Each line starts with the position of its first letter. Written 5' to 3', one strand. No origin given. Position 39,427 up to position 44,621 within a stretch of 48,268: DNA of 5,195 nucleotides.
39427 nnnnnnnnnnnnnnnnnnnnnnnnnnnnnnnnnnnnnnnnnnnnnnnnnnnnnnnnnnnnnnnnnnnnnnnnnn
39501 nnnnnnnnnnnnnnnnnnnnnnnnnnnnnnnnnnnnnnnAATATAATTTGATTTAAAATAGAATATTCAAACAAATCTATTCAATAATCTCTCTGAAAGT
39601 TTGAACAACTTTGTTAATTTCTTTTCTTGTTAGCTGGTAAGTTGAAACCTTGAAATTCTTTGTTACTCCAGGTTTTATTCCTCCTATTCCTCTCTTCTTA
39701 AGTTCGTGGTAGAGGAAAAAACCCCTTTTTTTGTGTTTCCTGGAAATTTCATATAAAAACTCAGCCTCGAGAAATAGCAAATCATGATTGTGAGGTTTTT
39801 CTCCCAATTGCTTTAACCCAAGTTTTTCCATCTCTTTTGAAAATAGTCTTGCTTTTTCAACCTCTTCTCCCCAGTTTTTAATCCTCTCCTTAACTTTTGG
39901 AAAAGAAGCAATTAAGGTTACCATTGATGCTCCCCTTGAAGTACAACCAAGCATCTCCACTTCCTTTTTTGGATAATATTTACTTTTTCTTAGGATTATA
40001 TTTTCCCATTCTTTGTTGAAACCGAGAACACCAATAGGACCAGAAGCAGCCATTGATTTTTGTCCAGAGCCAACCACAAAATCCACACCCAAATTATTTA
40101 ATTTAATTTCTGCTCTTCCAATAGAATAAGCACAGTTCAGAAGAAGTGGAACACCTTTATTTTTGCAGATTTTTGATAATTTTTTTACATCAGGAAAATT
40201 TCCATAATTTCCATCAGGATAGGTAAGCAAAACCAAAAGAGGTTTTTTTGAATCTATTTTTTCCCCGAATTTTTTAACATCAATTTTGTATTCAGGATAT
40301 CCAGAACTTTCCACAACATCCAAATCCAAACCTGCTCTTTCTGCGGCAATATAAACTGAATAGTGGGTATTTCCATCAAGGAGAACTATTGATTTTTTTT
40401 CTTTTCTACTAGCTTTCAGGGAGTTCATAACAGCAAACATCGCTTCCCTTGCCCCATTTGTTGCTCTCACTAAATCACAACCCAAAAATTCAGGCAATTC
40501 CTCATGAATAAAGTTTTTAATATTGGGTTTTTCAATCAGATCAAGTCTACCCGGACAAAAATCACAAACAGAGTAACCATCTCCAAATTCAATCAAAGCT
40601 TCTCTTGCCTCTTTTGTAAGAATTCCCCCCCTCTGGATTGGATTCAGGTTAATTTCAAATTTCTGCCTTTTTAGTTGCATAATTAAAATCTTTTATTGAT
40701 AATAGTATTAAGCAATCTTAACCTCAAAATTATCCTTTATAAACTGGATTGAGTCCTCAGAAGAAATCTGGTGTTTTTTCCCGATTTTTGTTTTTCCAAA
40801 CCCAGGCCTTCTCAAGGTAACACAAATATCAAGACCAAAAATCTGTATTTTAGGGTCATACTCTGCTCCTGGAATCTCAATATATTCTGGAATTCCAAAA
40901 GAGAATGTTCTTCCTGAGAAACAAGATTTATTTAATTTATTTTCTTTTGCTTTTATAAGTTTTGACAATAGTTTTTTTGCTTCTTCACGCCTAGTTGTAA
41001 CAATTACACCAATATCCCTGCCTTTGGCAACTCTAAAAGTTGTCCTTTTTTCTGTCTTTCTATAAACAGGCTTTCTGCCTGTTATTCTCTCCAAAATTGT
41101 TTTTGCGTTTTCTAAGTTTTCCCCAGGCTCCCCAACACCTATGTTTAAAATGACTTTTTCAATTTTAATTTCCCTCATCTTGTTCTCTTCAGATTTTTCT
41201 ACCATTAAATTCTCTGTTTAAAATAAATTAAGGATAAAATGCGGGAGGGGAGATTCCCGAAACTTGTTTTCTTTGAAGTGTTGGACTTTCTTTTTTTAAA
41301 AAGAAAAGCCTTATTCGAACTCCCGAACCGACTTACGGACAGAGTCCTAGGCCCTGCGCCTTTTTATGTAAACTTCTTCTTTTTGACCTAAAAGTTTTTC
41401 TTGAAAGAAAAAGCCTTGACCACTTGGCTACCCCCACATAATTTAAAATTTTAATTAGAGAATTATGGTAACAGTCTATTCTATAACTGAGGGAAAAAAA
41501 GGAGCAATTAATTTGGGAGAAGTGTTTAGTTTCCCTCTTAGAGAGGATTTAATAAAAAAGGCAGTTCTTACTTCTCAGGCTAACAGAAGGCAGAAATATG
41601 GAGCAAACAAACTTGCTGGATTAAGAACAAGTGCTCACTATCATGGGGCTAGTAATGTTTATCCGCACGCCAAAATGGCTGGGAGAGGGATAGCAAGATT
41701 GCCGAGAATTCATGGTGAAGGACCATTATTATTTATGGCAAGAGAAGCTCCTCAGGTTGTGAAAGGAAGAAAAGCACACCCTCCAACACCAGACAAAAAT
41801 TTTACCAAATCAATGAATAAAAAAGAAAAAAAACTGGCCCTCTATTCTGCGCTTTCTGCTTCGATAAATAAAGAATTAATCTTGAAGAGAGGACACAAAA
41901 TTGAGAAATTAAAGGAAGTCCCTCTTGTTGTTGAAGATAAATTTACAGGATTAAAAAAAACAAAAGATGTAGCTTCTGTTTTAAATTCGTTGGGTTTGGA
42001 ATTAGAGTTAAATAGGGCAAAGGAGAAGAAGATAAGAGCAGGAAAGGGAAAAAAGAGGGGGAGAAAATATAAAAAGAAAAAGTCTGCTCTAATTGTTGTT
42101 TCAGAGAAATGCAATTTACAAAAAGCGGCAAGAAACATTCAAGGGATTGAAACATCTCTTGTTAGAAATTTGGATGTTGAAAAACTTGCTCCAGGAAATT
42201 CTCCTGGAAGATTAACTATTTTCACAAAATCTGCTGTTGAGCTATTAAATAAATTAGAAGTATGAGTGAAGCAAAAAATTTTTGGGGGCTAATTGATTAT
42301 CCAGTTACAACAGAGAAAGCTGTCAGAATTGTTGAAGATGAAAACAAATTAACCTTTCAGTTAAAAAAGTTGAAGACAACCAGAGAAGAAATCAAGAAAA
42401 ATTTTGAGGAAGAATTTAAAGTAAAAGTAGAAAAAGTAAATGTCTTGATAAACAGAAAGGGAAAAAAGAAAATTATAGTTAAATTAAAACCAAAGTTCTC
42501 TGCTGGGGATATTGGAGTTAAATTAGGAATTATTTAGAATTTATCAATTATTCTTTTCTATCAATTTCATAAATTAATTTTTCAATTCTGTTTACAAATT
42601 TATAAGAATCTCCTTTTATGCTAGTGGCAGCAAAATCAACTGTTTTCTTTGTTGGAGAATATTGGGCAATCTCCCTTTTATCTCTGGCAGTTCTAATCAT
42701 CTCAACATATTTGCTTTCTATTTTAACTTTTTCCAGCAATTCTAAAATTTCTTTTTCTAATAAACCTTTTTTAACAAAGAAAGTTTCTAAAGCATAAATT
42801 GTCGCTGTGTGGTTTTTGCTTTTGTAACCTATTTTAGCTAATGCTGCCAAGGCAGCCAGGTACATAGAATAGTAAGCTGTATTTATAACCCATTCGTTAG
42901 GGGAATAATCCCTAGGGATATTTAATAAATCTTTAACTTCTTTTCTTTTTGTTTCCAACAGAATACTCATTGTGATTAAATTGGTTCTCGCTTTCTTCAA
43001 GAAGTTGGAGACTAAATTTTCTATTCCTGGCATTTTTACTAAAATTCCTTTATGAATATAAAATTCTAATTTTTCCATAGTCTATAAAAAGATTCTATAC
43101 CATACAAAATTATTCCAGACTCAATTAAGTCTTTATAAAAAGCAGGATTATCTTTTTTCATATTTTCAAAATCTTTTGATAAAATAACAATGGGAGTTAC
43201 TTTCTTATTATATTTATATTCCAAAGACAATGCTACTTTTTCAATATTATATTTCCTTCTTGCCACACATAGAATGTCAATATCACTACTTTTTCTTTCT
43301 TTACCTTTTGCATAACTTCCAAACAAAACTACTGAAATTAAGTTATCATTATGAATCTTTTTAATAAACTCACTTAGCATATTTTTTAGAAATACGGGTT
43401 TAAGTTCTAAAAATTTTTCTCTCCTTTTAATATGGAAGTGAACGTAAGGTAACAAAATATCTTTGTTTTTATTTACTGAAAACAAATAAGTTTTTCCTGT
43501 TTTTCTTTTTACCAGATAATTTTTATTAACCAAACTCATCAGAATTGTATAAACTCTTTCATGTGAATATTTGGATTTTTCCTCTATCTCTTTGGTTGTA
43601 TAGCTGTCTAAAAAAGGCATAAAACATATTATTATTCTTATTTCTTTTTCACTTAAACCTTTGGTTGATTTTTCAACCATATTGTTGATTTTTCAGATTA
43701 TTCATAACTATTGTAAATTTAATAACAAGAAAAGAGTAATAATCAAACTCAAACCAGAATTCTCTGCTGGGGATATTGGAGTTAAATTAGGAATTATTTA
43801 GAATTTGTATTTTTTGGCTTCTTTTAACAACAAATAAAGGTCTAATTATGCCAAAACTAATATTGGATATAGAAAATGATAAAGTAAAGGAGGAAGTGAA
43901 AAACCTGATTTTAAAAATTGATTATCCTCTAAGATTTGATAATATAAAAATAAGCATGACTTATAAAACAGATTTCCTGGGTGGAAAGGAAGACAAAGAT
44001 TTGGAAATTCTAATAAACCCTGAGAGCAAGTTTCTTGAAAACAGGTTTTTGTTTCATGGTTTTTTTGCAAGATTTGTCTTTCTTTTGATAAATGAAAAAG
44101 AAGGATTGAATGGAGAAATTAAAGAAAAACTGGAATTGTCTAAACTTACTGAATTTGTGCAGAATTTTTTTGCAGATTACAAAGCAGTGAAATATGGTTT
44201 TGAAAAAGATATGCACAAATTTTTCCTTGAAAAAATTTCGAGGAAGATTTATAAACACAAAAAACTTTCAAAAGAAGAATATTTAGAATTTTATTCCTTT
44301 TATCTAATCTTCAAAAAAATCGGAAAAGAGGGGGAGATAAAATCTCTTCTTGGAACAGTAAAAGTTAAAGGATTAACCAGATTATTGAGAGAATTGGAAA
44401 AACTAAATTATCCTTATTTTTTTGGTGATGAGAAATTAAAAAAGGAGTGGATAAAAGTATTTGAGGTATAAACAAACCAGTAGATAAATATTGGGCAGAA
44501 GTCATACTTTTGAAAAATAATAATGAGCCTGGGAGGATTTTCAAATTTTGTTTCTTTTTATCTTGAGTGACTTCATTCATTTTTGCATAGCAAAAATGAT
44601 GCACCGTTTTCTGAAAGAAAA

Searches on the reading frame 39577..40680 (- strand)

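Call 13: search_protein_families(library=pfam, proteins=[window:39577-40680:-])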
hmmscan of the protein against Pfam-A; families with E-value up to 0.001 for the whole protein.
window:39577-40680:- (367 aa): 5 families
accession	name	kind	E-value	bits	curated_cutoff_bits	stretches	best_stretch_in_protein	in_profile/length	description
PF05889.19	SepSecS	-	6.5e-45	153.9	21.1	1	50-366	24-388/389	O-phosphoseryl-tRNA(Sec) selenium transferase, SepSecS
PF00266.25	Aminotran_5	-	5.3e-17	62.3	21.5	1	74-225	67-217/371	Aminotransferase class-V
PF00155.27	Aminotran_1_2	-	3.2e-09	36.9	19.7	1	68-229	66-241/361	Aminotransferase class I and II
PF01041.23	DegT_DnrJ_EryC1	-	1.6e-05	24.7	19.8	1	53-190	25-152/360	DegT/DnrJ/EryC1/StrS aminotransferase family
PF00282.25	Pyridoxal_deC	-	0.00089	18.5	27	0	85-186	130-238/375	Pyridoxal-dependent decarboxylase conserved domain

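Call 61: search_protein_families(library=ncbifam, proteins=[window:39577-40680:-], max_evalue=0.1)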
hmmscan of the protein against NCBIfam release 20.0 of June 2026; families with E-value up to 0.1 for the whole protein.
window:39577-40680:- (367 aa): 30 families (the best 25 are shown)
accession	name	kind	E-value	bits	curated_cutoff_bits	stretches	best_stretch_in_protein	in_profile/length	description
TIGR02539.1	SepCysS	equivalog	3.1e-160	533.2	365.25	1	6-367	5-367/370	O-phospho-L-seryl-tRNA:Cys-tRNA synthase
NF006810.0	PRK09331.1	subfamily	5.2e-155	516.1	301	1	5-367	18-390/397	Sep-tRNA:Cys-tRNA synthetase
TIGR01979.1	sufS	subfamily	1e-10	41.1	475.1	1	73-224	85-236/403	SufS family cysteine desulfurase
TIGR01977.1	am_tr_V_EF2568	hypoth_equivalog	5.7e-10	38.7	377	1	105-222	95-213/376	cysteine desulfurase family protein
TIGR03812.1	tyr_de_CO2_Arch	equivalog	6e-09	35.2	299.4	1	75-323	87-343/375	tyrosine decarboxylase MfnA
TIGR04343.1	egtE_PLP_lyase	equivalog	9.5e-08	31.2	400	1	71-229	74-223/370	ergothioneine biosynthesis PLP-dependent enzyme EgtE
TIGR03402.1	FeS_nifS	equivalog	2.5e-06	26.5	530.75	1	74-222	65-211/379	cysteine desulfurase NifS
NF010611.0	PRK14012.1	equivalog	3.5e-06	26.2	548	1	113-220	116-219/406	IscS subfamily cysteine desulfurase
TIGR03301.1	PhnW-AepZ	equivalog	1.2e-05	24.9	360.8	1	80-212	62-191/355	2-aminoethylphosphonate aminotransferase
TIGR03531.1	selenium_SpcS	equivalog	1.2e-05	24.1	224.85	1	83-238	139-301/444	O-phosphoseryl-tRNA(Sec) selenium transferase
TIGR02006.1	IscS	equivalog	1.4e-05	24.3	643.2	1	74-220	70-215/402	IscS subfamily cysteine desulfurase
NF002806.0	PRK02948.1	subfamily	1.5e-05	24.1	304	1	74-268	66-252/381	IscS subfamily cysteine desulfurase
NF006791.0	PRK09295.1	equivalog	9.9e-05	21.6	661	1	75-220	92-237/406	cysteine desulfurase SufS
TIGR03403.1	nifS_epsilon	equivalog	0.00013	21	587.7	1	92-214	87-208/382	NifS family cysteine desulfurase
TIGR01976.1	am_tr_V_VC1184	hypoth_equivalog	0.00028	20.3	352.35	1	101-232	114-242/401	cysteine desulfurase-like protein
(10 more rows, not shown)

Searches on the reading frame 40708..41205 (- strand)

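Call 13: search_protein_families(library=pfam, proteins=[window:40708-41205:-])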
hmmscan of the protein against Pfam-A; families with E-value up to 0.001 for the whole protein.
window:40708-41205:- (165 aa): 2 families
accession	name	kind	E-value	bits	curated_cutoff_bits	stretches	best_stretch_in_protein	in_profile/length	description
PF00281.24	Ribosomal_L5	-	1.5e-15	57.6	34.9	1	8-53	1-49/57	Ribosomal protein L5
PF00673.26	Ribosomal_L5_C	-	2.1e-14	53.8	27.8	1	65-155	2-94/94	ribosomal L5P family C-terminus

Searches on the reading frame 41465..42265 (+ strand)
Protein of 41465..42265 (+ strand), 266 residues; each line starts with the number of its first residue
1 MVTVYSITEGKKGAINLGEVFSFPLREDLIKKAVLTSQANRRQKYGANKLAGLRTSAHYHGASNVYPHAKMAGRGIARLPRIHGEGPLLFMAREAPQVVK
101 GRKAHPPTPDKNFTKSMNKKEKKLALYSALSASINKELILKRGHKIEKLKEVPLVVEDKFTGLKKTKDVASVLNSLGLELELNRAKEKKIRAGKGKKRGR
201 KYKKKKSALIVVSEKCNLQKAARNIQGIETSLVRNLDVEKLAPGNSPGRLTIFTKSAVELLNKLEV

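Call 13: search_protein_families(library=pfam, proteins=[window:41465-42265:+])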
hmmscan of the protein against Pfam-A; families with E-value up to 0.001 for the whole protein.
window:41465-42265:+ (266 aa): 1 family
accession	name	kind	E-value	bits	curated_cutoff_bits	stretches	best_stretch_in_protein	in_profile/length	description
PF00573.27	Ribosomal_L4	-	2.8e-40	138.5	25.8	1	17-263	3-189/190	Ribosomal protein L4/L1 family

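Call 38: find_related_loci(query=window:41465-42265:+, collection=genome_contigs, flank=3000)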
Query window:41465-42265:+ (266 aa) in genome_contigs; peptide patterns used: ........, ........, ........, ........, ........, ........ (x = any residue, [..] = any of these).
388 stretches matched a pattern; 114 encode a relative of the query (tblastn E <= 1e-3); the best 80 are kept; 80 distinct loci.
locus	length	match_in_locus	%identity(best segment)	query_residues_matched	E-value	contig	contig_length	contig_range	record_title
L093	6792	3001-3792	75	1-264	2e-134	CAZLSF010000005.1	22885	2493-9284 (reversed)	MAG TPA_asm: uncultured archaeon isolate binchicken_co357_127 genome assembly, contig: NODE_819_length_22885_cov_5.86311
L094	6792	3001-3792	75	1-264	6e-134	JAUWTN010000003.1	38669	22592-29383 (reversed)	MAG: Candidatus Aenigmatarchaeota archaeon isolate CSMAG_2581 CSMAG_2581_k127_5601437_length_38669_cov_103.6727, whole g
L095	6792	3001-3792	75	1-264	2e-133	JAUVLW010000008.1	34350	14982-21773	MAG: Candidatus Aenigmatarchaeota archaeon isolate CSMAG_516 CSMAG_516_k141_1987929_length_34350_cov_12.7097, whole geno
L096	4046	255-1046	74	1-264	1e-133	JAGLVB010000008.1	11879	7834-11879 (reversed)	MAG: Candidatus Aenigmatarchaeota archaeon isolate RS_11_5 ZL20.bin.5.fa_8, whole genome shotgun sequence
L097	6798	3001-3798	79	1-266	7e-127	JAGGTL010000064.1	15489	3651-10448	MAG: Candidatus Aenigmatarchaeota archaeon isolate AUK047 PB_MBMC_001_c_000000000025, whole genome shotgun sequence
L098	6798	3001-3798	78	1-266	2e-124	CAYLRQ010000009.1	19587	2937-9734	MAG TPA_asm: uncultured archaeon isolate binchicken_co355_191 genome assembly, contig: NODE_1343_length_19587_cov_12.604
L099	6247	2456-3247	72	1-264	1e-124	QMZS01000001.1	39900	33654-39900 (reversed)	MAG: Candidatus Aenigmatarchaeota archaeon isolate B56_G9 B56_Guay9_scaffold_00195, whole genome shotgun sequence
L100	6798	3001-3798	78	1-266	2e-118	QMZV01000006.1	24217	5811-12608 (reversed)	MAG: Candidatus Aenigmatarchaeota archaeon isolate B34_G15 B34_Guay15_scaffold_00213, whole genome shotgun sequence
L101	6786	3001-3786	68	1-262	5e-117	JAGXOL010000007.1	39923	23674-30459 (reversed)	Candidatus Aenigmarchaeota archaeon LH_S7 NODE_7_length_39923_cov_50.658598, whole genome shotgun sequence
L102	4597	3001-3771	54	2-264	5e-73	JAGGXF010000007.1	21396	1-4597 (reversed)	MAG: Candidatus Aenigmatarchaeota archaeon isolate AUK145 PB_MBMC_099_c_000000000002, whole genome shotgun sequence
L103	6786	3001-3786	49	1-264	2e-72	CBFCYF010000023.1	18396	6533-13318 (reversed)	MAG TPA_asm: uncultured archaeon isolate SRR26215687_concoct_40 genome assembly, contig: ERZ25073490.1061, whole genome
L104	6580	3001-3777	49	4-264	4e-71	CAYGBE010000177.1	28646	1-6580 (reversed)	MAG TPA_asm: uncultured archaeon isolate ERP108616_co1_335 genome assembly, contig: k119_1907396, whole genome shotgun s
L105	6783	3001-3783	49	1-263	5e-71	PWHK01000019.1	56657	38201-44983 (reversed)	MAG: Candidatus Aenigmatarchaeota archaeon isolate T1Sed10_130 T1-Sed10-C289, whole genome shotgun sequence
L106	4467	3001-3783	49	1-264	1e-69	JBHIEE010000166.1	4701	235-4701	MAG: Candidatus Aminicenantia bacterium isolate b3.sp2_bin.19 NODE_8371_length_4701_cov_6.400344, whole genome shotgun s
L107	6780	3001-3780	48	2-263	2e-69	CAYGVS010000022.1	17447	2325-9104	MAG TPA_asm: uncultured archaeon isolate ERP119294_co1_457 genome assembly, contig: NODE_4082_length_17447_cov_6.887937,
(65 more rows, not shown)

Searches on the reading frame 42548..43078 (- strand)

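Call 59: search_protein_families(library=pfam, proteins=[window:42548-43078:-], max_evalue=0.01)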
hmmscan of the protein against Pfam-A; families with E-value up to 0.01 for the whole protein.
window:42548-43078:- (176 aa): 1 family
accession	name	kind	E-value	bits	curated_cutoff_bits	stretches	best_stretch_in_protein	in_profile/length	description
PF05168.19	HEPN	-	1.3e-05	25.7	22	1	61-151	24-101/117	HEPN domain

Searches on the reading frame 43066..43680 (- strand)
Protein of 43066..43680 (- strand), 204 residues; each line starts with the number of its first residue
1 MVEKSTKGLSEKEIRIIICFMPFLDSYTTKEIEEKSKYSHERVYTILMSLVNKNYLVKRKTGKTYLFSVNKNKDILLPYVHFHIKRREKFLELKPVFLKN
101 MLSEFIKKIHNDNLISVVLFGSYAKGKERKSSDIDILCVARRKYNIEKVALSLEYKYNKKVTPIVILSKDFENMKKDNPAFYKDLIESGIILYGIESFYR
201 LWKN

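Call 59: search_protein_families(library=pfam, proteins=[window:43066-43680:-], max_evalue=0.01)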
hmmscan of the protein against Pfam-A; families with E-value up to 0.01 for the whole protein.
window:43066-43680:- (204 aa): 6 families
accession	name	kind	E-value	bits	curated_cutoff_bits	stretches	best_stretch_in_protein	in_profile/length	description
PF18765.7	Polbeta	-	2.8e-12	47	26.9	1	110-194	9-89/93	Polymerase beta, Nucleotidyltransferase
PF01909.29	NTP_transf_2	-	7e-11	42.8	21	1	102-190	4-91/93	Nucleotidyltransferase domain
PF01978.25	TrmB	-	6.1e-06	26.4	25.6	1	8-68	5-63/68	Sugar-specific transcriptional regulator TrmB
PF21984.2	DnaD_N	-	0.0022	18.6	27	1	8-60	13-69/101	DnaD N-terminal domain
PF22600.2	MTPAP-like_central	-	0.0039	17.7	27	1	99-152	26-71/139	Poly(A) RNA polymerase, mitochondrial-like, central palm domain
PF03965.22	Penicillinase_R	-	0.0042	17.9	22.6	1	30-73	25-68/115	Penicillinase repressor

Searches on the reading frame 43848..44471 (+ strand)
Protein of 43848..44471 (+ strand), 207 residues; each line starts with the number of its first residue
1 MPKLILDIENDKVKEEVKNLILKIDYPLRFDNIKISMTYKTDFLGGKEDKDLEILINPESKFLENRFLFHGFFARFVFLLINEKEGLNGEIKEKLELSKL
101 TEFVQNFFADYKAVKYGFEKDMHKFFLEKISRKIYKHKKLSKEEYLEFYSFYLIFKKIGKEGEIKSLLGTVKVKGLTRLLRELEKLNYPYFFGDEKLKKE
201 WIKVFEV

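Call 59: search_protein_families(library=pfam, proteins=[window:43848-44471:+], max_evalue=0.01)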
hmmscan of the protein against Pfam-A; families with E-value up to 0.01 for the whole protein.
window:43848-44471:+ (207 aa): 0 families

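Call 60: search_protein_families(library=pfam, proteins=[window:43848-44471:+], max_evalue=10)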
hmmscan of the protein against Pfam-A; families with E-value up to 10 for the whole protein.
window:43848-44471:+ (207 aa): 1 family
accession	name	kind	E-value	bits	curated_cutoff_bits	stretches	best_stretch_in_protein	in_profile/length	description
PF20451.3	Calmod_bind_M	-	1.2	10.2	24.5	0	156-183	10-37/67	Calmodulin binding protein central domain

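Call 61: search_protein_families(library=ncbifam, proteins=[window:43848-44471:+], max_evalue=0.1)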
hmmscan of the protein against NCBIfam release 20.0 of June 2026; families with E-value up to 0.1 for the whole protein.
window:43848-44471:+ (207 aa): 0 families
